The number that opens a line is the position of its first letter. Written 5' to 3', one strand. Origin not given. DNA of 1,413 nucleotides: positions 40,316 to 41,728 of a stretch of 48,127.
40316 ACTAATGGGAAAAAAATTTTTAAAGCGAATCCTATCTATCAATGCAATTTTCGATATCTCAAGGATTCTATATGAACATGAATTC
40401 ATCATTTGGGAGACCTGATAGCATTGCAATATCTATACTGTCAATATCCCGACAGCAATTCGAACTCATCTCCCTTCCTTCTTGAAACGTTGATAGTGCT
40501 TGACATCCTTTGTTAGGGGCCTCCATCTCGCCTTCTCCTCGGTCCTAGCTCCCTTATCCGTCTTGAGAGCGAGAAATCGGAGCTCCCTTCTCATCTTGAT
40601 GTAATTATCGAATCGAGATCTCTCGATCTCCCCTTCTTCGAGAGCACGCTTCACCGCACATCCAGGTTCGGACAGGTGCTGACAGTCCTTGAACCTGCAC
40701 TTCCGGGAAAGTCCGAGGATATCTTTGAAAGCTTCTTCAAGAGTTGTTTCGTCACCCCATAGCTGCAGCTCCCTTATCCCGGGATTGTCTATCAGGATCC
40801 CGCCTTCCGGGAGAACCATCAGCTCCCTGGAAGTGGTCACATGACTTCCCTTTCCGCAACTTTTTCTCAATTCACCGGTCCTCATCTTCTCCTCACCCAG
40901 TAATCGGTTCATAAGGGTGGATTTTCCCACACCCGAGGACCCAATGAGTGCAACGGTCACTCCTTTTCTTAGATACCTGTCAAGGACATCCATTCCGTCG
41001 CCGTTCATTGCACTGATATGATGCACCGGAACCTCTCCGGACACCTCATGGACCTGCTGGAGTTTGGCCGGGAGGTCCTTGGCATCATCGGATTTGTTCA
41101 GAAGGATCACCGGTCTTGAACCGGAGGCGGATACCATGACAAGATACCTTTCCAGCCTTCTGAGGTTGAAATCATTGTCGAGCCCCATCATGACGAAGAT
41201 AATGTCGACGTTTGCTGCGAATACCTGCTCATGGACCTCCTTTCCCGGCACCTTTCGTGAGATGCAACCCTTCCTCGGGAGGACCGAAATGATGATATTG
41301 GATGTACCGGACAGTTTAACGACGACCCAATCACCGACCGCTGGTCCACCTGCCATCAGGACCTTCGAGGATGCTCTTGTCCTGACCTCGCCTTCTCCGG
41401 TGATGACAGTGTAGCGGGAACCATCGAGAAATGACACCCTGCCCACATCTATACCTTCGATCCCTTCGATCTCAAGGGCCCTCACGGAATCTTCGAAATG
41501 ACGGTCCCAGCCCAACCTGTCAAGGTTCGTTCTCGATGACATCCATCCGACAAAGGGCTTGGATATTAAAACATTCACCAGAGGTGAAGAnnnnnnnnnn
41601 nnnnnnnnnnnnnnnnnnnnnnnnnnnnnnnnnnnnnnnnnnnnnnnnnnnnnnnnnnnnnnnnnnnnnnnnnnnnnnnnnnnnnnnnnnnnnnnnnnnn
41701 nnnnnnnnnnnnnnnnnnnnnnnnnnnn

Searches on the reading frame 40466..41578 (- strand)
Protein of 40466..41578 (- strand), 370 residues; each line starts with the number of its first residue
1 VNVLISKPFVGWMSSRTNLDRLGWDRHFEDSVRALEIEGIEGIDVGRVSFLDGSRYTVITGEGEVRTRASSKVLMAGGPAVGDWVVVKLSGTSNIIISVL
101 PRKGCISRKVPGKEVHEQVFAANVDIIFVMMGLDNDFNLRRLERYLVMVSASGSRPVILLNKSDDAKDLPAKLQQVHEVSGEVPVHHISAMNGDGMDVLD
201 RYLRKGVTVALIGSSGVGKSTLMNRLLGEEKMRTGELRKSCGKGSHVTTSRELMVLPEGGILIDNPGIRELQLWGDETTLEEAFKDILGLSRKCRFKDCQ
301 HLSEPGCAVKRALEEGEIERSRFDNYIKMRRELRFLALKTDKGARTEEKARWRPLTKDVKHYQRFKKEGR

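Call 8: search_protein_families(library=ncbifam, proteins=[window:40466-41578:-], max_evalue=0.1)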
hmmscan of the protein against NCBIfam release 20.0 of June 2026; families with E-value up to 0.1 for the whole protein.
window:40466-41578:- (370 aa): 116 families (the best 25 are shown)
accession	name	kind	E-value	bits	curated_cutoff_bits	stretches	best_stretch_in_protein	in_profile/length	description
NF008931.0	PRK12288.1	equivalog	2.6e-55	187.8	360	1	82-333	76-333/347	small ribosomal subunit biogenesis GTPase RsgA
TIGR00157.1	TIGR00157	equivalog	1.2e-48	165.8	100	1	81-329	3-245/247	ribosome small subunit-dependent GTPase A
NF008932.0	PRK12289.1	equivalog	2.8e-33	115.5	483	1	80-330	60-305/363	small ribosomal subunit biogenesis GTPase RsgA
NF000908.1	PRK00089.1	equivalog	1.1e-09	38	237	2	207-230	4-27/291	GTPase Era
TIGR03594.1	GTPase_EngA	equivalog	1.7e-08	33.9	306.7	1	206-233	175-202/432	ribosome biogenesis GTPase Der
TIGR03597.1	GTPase_YqeH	equivalog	1.1e-06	28.1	297.4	1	160-269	104-216/361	ribosome biogenesis GTPase YqeH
TIGR00231.1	small_GTP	domain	1.6e-06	28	42.5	1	206-232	3-29/164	GTP-binding protein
TIGR03797.1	NHLM_micro_ABC2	equivalog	2.3e-06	26.4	709.4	1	175-236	444-509/686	NHLP bacteriocin export ABC transporter permease/ATPase subunit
TIGR02769.1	nickel_nikE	equivalog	7.8e-06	25.6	332.55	1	200-238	31-69/265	nickel import ATP-binding protein NikE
NF007739.0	PRK10419.1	subfamily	9.2e-06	25.4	354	1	201-238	33-70/268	nickel ABC transporter ATP-binding protein NikE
NF000355.4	ribo_prot_ABC_F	equivalog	3.9e-05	22.7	380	1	205-244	27-66/499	ribosomal protection-like ABC-F family protein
NF040873.1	AztA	equivalog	4e-05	23.3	220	1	198-243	10-55/191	zinc ABC transporter ATP-binding protein AztA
TIGR03598.1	GTPase_YsxC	equivalog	4.8e-05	23.1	124.45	1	205-232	17-44/186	ribosome biogenesis GTP-binding protein YihA/YsxC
TIGR03608.1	L_ocin_972_ABC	subfamily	6.1e-05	22.6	254.85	1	203-238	21-56/206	putative bacteriocin export ABC transporter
NF003661.0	PRK05291.1-3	equivalog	6.4e-05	22.5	380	1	201-229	211-239/448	tRNA uridine-5-carboxymethylaminomethyl(34) synthesis GTPase MnmE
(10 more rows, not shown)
